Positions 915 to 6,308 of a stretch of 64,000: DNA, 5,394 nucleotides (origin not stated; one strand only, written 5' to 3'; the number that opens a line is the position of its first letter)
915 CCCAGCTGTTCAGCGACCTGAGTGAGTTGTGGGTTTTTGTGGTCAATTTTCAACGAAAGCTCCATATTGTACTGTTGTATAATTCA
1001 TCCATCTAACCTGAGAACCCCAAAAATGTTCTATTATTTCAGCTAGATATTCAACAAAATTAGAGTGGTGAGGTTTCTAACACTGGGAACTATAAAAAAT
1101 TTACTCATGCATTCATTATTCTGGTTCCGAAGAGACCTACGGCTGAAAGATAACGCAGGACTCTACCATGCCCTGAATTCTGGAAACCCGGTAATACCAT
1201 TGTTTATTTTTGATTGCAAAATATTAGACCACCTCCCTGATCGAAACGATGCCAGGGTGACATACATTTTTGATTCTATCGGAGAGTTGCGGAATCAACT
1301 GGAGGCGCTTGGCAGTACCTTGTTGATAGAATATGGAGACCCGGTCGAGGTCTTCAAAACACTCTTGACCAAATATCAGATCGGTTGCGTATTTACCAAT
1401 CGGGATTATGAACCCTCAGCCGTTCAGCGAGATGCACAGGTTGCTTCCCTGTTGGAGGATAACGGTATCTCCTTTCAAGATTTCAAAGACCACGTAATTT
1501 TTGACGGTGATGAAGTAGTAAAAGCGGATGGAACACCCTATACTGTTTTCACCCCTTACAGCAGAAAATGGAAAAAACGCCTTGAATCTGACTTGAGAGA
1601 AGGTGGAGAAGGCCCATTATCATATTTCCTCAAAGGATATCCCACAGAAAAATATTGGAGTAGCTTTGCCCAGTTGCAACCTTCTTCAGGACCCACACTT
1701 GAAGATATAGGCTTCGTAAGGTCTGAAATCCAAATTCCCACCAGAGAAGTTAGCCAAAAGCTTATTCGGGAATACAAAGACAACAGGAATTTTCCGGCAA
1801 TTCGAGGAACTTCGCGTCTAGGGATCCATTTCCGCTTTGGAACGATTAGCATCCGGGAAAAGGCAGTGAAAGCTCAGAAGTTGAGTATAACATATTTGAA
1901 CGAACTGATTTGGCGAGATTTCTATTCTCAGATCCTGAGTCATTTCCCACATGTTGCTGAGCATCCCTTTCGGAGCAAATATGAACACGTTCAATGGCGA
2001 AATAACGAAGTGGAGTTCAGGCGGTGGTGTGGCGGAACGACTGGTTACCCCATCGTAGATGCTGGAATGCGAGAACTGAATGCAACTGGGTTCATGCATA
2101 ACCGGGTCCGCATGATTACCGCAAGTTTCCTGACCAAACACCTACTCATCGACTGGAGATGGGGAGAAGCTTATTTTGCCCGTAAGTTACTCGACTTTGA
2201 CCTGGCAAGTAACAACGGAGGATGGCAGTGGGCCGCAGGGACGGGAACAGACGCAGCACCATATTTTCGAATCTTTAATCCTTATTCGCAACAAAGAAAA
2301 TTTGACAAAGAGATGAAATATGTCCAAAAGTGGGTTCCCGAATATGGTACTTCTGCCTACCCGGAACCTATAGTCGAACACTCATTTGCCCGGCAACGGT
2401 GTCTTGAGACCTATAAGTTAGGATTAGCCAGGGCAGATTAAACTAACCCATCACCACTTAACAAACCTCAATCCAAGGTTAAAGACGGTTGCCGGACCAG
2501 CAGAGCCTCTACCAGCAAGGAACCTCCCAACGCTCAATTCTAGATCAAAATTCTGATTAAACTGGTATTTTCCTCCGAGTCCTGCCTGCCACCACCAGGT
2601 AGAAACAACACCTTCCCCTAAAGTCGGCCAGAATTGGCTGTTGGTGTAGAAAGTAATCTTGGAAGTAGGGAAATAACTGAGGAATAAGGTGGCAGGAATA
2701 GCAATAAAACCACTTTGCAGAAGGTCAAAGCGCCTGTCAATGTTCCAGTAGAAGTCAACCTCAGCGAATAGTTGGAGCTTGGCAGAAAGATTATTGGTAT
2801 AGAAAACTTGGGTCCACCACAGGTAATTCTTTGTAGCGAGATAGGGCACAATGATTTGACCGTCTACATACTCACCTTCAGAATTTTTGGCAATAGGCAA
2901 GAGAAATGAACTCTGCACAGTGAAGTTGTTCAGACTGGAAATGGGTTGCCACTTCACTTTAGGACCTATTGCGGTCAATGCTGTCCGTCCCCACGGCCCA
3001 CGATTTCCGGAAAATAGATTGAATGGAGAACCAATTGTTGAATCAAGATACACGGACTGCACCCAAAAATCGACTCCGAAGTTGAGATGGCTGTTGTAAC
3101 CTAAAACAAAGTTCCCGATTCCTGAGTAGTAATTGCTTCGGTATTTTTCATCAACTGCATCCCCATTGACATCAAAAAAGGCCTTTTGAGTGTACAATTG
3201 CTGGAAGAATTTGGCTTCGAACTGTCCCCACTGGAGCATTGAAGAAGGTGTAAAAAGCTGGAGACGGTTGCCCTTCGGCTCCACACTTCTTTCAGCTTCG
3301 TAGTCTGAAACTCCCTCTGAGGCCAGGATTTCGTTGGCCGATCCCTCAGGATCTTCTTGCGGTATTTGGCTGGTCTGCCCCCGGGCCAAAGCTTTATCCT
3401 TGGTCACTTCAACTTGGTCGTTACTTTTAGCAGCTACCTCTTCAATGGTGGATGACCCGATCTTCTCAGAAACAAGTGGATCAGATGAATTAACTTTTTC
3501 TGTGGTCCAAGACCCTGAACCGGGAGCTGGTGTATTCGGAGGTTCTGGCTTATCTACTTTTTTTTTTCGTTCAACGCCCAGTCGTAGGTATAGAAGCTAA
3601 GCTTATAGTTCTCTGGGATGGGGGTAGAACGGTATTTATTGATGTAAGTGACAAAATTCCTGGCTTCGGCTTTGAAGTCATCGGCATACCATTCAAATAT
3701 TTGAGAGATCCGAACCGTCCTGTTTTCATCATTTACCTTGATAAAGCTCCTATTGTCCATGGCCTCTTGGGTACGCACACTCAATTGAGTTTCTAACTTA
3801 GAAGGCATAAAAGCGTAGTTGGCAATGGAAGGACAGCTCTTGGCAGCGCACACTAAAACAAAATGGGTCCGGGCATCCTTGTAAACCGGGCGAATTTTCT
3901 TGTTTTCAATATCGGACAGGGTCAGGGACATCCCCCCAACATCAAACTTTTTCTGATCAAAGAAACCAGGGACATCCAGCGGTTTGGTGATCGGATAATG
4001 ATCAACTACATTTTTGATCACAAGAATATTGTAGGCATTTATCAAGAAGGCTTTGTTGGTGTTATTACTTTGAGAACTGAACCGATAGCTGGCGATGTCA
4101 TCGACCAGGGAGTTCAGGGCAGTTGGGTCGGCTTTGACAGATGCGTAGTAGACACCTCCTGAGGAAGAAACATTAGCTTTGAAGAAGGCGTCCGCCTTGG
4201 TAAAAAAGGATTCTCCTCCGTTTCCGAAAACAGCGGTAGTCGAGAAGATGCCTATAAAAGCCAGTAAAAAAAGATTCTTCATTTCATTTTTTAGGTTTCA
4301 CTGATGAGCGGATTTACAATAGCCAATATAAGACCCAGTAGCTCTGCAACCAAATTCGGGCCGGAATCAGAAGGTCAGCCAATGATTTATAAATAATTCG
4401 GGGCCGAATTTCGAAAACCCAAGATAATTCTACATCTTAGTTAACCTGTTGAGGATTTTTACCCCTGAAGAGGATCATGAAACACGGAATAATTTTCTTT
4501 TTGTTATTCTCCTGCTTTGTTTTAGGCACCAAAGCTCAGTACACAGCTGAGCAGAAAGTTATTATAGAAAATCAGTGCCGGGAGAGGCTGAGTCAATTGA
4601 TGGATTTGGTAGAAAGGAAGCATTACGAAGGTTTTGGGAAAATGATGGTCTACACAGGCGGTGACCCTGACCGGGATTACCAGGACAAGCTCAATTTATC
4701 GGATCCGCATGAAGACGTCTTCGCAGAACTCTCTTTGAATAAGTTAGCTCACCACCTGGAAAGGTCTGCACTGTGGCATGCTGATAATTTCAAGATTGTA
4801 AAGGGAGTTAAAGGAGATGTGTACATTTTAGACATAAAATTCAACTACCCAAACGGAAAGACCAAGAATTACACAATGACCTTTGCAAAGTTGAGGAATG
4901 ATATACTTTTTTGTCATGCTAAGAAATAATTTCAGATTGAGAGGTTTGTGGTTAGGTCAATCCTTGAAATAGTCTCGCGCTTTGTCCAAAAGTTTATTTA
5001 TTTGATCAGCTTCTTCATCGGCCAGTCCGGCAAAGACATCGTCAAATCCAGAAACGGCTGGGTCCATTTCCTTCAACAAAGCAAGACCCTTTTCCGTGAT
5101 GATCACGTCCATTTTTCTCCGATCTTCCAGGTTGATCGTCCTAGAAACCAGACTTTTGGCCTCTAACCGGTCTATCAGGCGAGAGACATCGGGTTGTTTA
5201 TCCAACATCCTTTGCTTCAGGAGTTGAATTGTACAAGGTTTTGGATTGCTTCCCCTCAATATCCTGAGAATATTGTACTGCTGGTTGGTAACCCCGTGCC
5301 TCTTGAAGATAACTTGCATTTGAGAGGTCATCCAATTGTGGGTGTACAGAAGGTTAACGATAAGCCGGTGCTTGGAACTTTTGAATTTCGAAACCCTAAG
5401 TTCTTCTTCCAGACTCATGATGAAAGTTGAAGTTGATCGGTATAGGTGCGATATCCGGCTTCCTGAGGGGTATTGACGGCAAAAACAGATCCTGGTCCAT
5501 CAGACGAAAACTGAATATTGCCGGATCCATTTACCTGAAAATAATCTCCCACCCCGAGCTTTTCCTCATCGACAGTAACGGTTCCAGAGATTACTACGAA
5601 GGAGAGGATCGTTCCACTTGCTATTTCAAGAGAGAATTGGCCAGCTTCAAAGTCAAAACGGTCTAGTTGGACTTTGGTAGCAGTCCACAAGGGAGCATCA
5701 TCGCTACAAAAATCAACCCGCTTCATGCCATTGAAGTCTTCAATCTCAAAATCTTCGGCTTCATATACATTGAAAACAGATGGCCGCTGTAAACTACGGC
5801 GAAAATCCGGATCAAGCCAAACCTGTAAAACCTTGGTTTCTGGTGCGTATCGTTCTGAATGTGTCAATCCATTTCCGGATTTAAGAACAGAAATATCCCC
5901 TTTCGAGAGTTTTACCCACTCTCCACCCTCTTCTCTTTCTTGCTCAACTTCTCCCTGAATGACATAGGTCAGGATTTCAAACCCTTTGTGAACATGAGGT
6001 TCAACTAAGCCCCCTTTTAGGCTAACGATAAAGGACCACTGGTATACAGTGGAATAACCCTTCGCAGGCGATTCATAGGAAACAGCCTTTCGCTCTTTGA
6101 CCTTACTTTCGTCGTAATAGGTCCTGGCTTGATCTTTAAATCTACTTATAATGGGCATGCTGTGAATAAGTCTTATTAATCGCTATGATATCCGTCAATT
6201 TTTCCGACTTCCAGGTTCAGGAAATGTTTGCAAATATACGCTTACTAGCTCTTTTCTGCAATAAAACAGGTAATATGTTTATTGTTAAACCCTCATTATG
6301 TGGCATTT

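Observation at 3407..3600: A10 tract (A_AAA_AAG + TAG) joins a secreted DUF547 gene to a leaderless beta-barrel ORF in the -1 frame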

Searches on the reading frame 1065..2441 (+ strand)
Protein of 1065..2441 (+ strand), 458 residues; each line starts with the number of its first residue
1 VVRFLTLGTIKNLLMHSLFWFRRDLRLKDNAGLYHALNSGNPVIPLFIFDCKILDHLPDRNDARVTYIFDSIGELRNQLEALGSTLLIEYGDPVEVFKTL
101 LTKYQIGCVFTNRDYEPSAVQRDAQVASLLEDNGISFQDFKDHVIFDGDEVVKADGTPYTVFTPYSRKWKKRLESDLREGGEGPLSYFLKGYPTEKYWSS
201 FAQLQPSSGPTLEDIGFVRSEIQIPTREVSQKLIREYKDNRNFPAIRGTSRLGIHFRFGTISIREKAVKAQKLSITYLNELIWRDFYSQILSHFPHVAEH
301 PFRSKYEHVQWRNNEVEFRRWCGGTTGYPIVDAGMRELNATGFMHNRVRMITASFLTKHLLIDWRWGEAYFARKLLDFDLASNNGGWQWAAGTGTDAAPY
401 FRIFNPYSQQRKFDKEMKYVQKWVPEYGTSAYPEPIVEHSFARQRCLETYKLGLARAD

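Call 78: search_protein_families(library=pfam, proteins=[window:1065-2441:+], max_evalue=0.01)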
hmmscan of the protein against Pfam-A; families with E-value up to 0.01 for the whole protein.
window:1065-2441:+ (458 aa): 2 families
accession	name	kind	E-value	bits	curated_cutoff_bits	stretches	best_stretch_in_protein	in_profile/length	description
PF03441.19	FAD_binding_7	-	4e-75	252.1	27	1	278-427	2-153/203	FAD binding domain of DNA photolyase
PF00875.24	DNA_photolyase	-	8.1e-46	156.4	26.6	1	17-176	1-159/164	DNA photolyase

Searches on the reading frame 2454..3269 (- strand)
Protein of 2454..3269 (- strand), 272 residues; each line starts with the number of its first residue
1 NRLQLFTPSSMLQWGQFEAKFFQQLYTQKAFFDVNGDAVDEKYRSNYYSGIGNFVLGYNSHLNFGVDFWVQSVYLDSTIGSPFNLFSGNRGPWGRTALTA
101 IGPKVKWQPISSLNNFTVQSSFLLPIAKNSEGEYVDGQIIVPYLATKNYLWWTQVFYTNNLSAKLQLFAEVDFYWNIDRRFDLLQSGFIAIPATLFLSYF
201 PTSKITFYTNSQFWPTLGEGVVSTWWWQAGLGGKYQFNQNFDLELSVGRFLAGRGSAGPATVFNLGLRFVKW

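Call 11: find_related_loci(query=window:2454-3269:-, collection=genome_contigs, flank=3000)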
Query seq(272 aa) (272 aa) in genome_contigs; peptide patterns used: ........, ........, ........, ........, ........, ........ (x = any residue, [..] = any of these).
22 stretches matched a pattern; 3 encode a relative of the query (tblastn E <= 1e-3); 3 distinct loci.
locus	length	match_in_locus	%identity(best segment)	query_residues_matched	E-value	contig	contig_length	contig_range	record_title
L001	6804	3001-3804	79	1-272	4e-151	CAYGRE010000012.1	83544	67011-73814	MAG TPA_asm: uncultured Bacteroidia bacterium isolate ERP117304_co3_177 genome assembly, contig: NODE_402_length_83544_c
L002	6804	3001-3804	61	1-272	1e-113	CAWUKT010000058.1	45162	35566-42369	MAG: uncultured bacterium isolate SRR17458630_binner123_3_1705322953 genome assembly, contig: ERZ21854009.106, whole gen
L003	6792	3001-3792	59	2-272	2e-106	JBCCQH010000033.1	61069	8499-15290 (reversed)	MAG: Bacteroidota bacterium isolate P01_D01_bin.148 k141_1123740_length_61069_cov_20.3248, whole genome shotgun sequence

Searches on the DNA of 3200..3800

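Call 80: search_rna_families(source=window, start=3200, end=3800, threshold=evalue, max_evalue=10)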
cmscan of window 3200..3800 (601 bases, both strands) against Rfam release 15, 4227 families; matches with E-value up to 10: 4.
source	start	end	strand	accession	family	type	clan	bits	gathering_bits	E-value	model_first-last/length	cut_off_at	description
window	3211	3295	-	RF03133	S4-Fusobacteriales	Cis-reg; leader;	CL00119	19.4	48.8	1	1-60/60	no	S4-Fusobacteriales ribosomal protein leader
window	3214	3330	-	RF02220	ZNRD1-AS1_3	Gene; lncRNA;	-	16.4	60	0.52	1-104/104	no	ZNRD1 antisense RNA 1 conserved region 3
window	3243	3322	+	RF02115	FAM13A-AS1_2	Gene; lncRNA;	-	12.6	38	4.6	19-110/110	no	FAM13A antisense RNA 1 conserved region 2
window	3492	3564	+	RF02213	ZFAT-AS1_3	Gene; lncRNA;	-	11.6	70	6.5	1-80/80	no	ZFAT antisense RNA 1 conserved region 3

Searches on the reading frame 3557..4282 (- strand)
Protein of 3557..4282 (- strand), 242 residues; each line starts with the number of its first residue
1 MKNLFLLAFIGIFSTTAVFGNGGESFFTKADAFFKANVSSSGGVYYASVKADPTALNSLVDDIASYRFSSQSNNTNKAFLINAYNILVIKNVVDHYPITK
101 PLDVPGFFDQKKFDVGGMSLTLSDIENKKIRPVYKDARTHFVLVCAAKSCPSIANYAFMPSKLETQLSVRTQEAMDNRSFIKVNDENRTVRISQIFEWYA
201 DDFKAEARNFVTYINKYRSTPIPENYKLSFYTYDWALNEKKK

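Call 6: search_protein_families(library=pfam, proteins=[window:3557-4282:-], max_evalue=1)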
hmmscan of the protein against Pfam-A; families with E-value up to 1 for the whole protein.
seq(242 aa): 1 family
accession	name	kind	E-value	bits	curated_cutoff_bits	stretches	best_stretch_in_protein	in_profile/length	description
PF04784.19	DUF547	-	4.9e-22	78.7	27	1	70-172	3-122/125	Protein of unknown function, DUF547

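Call 7: search_protein_families(library=ncbifam, proteins=[window:3557-4282:-], max_evalue=1)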
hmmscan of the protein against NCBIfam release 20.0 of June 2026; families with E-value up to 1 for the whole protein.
seq(242 aa): 0 families

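Call 44: find_homologous_proteins(query=window:3557-4282:-, max_evalue=1e-30)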
Query seq(242 aa) (242 aa): 1444 proteins with E <= 1e-30 among 1902 candidates; the best 120 are listed.
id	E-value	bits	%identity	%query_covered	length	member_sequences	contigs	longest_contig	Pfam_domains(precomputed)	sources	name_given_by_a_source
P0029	8.7e-157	538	100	100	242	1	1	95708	PF04784.20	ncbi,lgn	-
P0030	1.9e-128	445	82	100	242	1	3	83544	PF04784.20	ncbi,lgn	-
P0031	2.7e-123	428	79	100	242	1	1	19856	PF04784.20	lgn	-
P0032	4.1e-118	411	75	100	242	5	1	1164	PF04784.20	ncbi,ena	-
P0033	1.6e-115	402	74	100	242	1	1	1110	PF04784.20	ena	-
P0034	1.3e-113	396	78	96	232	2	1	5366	PF04784.20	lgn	-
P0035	8.5e-110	384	72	100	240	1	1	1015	PF04784.20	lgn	-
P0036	9.9e-107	374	72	95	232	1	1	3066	PF04784.20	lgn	-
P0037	1.2e-106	373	69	100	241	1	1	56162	PF04784.20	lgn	-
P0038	3.4e-106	372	70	100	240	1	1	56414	PF04784.20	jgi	-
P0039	2.5e-105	369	72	95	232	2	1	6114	PF04784.20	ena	-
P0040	2.1e-102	360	67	100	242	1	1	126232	PF04784.20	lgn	-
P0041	3.1e-102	359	71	90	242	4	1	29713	PF04784.20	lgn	-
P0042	1.2e-101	357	67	100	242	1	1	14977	PF04784.20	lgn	-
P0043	7.2e-101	355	67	100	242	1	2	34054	PF04784.20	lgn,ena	-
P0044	8.0e-99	348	65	98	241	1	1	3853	PF04784.20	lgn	-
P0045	2.0e-95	337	70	90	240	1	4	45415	PF04784.20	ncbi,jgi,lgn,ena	-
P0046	1.3e-92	328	66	91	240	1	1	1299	PF04784.20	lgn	-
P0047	2.7e-92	327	67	90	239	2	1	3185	PF04784.20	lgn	-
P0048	3.4e-91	323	61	100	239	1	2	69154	PF04784.20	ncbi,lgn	ncbi:MAG: DUF547 domain-containing protein [Bacteroidota bacterium]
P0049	6.4e-90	319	62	100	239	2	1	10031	PF04784.20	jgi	jgi:hypothetical protein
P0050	7.9e-90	318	62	100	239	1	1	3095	PF04784.20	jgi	jgi:hypothetical protein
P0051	1.1e-89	318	62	100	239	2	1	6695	PF04784.20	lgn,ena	-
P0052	2.7e-88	313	62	100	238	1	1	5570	PF04784.20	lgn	-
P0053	5.0e-88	313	73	79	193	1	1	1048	PF04784.20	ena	-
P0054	2.8e-87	310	61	100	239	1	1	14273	PF04784.20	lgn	-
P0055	3.1e-86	307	63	90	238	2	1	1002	PF04784.20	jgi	jgi:hypothetical protein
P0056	3.3e-86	307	72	79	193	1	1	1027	PF04784.20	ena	-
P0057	8.0e-86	305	59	100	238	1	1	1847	PF04784.20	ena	-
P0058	5.6e-85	303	58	93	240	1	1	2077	PF04784.20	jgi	jgi:hypothetical protein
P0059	7.2e-85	302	59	100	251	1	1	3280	PF04784.20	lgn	-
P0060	1.2e-84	302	60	94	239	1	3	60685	PF04784.20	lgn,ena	-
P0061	1.9e-84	301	61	100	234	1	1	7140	PF04784.20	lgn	-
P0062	2.9e-84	300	63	89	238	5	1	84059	PF04784.20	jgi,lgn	jgi:hypothetical protein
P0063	6.0e-84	299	63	89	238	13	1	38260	PF04784.20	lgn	-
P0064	7.7e-84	299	58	100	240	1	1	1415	PF04784.20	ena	-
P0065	1.6e-83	298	57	100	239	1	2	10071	PF04784.20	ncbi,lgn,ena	-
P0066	2.2e-83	297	59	99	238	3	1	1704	PF04784.20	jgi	jgi:hypothetical protein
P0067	2.2e-83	297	62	90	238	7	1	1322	PF04784.20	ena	-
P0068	1.5e-82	295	63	90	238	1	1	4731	PF04784.20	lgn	-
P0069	3.7e-82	293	62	90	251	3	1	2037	PF04784.20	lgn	-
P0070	8.2e-82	292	62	89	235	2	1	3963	PF04784.20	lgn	-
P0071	1.2e-81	292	57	98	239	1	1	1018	PF04784.20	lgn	-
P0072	1.7e-81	291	62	90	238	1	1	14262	PF04784.20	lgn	-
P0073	6.7e-81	289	62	90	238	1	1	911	PF04784.20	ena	-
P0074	8.0e-81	289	57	100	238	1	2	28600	PF04784.20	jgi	jgi:hypothetical protein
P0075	9.5e-81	289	58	100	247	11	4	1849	PF04784.20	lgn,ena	-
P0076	1.1e-80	289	62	90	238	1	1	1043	PF04784.20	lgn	-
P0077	1.4e-80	288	58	97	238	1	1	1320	PF04784.20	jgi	jgi:Protein of unknown function, DUF547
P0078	1.4e-80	288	60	90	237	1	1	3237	PF04784.20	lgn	-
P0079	1.6e-80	288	59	90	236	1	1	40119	PF04784.20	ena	-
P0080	1.9e-80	288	57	100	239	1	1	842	PF04784.20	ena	-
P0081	1.0e-79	285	62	90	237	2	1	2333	PF04784.20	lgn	-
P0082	2.1e-79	284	62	89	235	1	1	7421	PF04784.20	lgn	-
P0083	2.7e-79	284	57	99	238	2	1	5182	PF04784.20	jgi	jgi:hypothetical protein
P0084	2.8e-79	284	58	91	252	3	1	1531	PF04784.20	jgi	-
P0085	1.7e-78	281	57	100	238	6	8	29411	PF04784.20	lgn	-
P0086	3.2e-78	281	56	97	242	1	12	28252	PF04784.20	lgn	-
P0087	3.8e-77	277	54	98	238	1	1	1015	PF04784.20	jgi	jgi:Protein of unknown function, DUF547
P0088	4.1e-77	277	57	90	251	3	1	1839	PF04784.20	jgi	jgi:hypothetical protein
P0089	5.4e-77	277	58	90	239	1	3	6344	PF04784.20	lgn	-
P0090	1.5e-76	275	55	98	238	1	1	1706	PF04784.20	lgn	-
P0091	1.7e-76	275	55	100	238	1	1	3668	PF04784.20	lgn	-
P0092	5.4e-76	273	56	100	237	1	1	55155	PF04784.20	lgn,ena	-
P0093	5.8e-76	273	55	100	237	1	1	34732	PF04784.20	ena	-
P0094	7.6e-76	273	56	98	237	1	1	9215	PF04784.20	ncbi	-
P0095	5.0e-75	270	58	89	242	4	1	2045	PF04784.20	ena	-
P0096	1.3e-74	269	57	89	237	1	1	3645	PF04784.20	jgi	jgi:hypothetical protein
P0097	6.2e-74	267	55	98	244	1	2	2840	PF04784.20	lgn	-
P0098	3.4e-73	264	51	99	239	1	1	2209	PF04784.20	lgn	-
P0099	5.8e-73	263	55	89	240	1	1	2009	PF04784.20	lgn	-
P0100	7.8e-72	260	52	99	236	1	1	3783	PF04784.20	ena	-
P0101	1.2e-71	259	51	100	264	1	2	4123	PF04784.20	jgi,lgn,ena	-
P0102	1.6e-71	259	49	100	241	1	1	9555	PF04784.20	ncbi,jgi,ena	-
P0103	7.8e-71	256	52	89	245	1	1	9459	PF04784.20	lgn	-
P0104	1.0e-70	256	54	90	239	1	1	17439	PF04784.20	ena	-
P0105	1.4e-70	256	49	98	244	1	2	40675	PF04784.20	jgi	-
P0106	4.0e-70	254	49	99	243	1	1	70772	PF04784.20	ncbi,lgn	-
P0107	4.9e-70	254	51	99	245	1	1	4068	PF04784.20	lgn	-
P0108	6.4e-70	253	53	90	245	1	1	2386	PF04784.20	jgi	jgi:hypothetical protein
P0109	2.5e-69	251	48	99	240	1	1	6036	PF04784.20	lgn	-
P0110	4.6e-69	251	47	98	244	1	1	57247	PF04784.20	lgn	-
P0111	2.6e-68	248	51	98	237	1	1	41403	PF04784.20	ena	-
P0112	5.3e-68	247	49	93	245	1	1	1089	PF04784.20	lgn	-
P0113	5.5e-68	247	48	94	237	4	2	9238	PF04784.20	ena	-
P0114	1.5e-67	246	48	97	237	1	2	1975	PF04784.20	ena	-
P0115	1.6e-67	245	48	99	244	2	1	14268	PF04784.20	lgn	-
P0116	1.9e-67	245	51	90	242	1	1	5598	PF04784.20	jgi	jgi:hypothetical protein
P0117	2.5e-67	245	50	98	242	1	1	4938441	PF04784.20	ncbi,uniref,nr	ncbi:DUF547 domain-containing protein [Chondrinema litorale]|uniref:DUF547 domain-containing protein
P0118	4.6e-67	244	49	99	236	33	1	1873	PF04784.20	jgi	jgi:hypothetical protein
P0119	6.3e-67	244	47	99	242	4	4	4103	PF04784.20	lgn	-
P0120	7.5e-67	243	49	99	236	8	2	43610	PF04784.20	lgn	-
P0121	8.7e-67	243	49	99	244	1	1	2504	PF04784.20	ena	-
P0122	1.1e-66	243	47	98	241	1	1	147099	PF04784.20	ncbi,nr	ncbi:MAG: DUF547 domain-containing protein [Cytophagales bacterium]|nr:DUF547 domain-containing prot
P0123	1.3e-66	243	50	95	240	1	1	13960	PF04784.20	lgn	-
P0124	1.4e-66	242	50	90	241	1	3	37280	PF04784.20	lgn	-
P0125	3.6e-66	241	48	98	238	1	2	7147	PF04784.20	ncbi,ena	-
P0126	4.1e-66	241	52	89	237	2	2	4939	PF04784.20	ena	-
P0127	4.8e-66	241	50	90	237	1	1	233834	PF04784.20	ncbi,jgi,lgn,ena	-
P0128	1.1e-65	239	50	92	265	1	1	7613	PF04784.20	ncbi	-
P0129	1.2e-65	239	44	99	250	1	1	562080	PF04784.20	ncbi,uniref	ncbi:DUF547 domain-containing protein [Pontibacter sp. H249]|uniref:DUF547 domain-containing protein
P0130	1.4e-65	239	47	99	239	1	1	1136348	PF04784.20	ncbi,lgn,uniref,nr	ncbi:Protein of unknown function, DUF547 [Zobellia uliginosa]|uniref:DUF547 domain-containing protei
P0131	1.4e-65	239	47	99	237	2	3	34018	PF04784.20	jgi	jgi:hypothetical protein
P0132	1.4e-65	239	51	98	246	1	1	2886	PF04784.20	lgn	-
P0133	1.4e-65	239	48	100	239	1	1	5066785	PF04784.20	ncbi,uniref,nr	ncbi:DUF547 domain-containing protein [Zobellia alginiliquefaciens]|uniref:DUF547 domain-containing 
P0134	1.6e-65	239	46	97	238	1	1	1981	PF04784.20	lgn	-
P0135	2.3e-65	238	50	89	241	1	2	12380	PF04784.20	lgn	-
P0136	2.7e-65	238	47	100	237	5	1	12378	PF04784.20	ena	-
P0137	3.3e-65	238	52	89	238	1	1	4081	PF04784.20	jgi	-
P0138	3.4e-65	238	49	95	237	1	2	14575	PF04784.20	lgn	-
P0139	4.0e-65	238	47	100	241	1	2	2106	PF04784.20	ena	-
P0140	4.3e-65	238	53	89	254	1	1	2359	PF04784.20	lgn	-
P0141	5.2e-65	237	51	90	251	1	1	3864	PF04784.20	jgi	jgi:hypothetical protein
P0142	5.4e-65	237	45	100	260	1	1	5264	PF04784.20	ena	-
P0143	8.4e-65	237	47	100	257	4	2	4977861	PF04784.20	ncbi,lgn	ncbi:DUF547 domain-containing protein [Zobellia roscoffensis]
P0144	1.5e-64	236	46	98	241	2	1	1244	PF04784.20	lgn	-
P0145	2.0e-64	235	46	99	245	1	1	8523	PF04784.20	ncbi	-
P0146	2.6e-64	235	47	97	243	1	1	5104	PF04784.20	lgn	-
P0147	3.3e-64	235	51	91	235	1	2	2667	PF04784.20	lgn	-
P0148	3.4e-64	235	47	94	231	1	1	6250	PF04784.20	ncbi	ncbi:MAG: DUF547 domain-containing protein [Bacteroidota bacterium]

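Call 50: search_solved_structures(query=window:3557-4282:-, max_evalue=1)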
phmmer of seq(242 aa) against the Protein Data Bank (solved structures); distinct sequences matched with E-value up to 1: 0.

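Call 83: find_related_loci(query=P0063, collection=viral_contigs, flank=3000)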
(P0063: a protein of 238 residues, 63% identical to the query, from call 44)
Query P0063 (238 aa) in viral_contigs; peptide patterns used: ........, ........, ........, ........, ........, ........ (x = any residue, [..] = any of these).
13 stretches matched a pattern, but none encodes a relative of the query by tblastn (E <= 1e-3).

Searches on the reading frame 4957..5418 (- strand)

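Call 78: search_protein_families(library=pfam, proteins=[window:4957-5418:-], max_evalue=0.01)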
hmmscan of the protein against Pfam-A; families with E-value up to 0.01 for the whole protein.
window:4957-5418:- (153 aa): 4 families
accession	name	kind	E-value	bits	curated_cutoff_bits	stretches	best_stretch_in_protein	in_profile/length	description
PF12802.13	MarR_2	-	1.2e-10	41.8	27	1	41-101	1-60/61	MarR family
PF01047.28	MarR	-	7.9e-10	38.9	24.6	1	44-102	2-58/59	MarR family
PF22381.2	Staph_reg_Sar_Rot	-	3.8e-06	27.4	27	1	35-118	4-85/85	Transcriptional regulator SarA/Rot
PF13463.12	HTH_27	-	0.0016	19.1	22.2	1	43-111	1-68/68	Winged helix DNA-binding domain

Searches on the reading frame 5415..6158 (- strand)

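Call 78: search_protein_families(library=pfam, proteins=[window:5415-6158:-], max_evalue=0.01)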
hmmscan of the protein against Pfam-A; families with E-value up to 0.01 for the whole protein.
window:5415-6158:- (247 aa): 4 families
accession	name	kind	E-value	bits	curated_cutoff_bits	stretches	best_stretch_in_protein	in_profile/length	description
PF02678.22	Pirin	-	5.1e-13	49.4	26.1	1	51-115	42-108/108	Pirin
PF07883.17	Cupin_2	-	6.5e-07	29.4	27.2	1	48-96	7-52/70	Cupin domain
PF05899.18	Cupin_3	-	0.00028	21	23.5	1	62-95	28-59/74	EutQ-like cupin domain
PF17954.7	Pirin_C_2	-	0.00069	20.2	22.9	1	153-220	8-76/86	Quercetinase C-terminal cupin domain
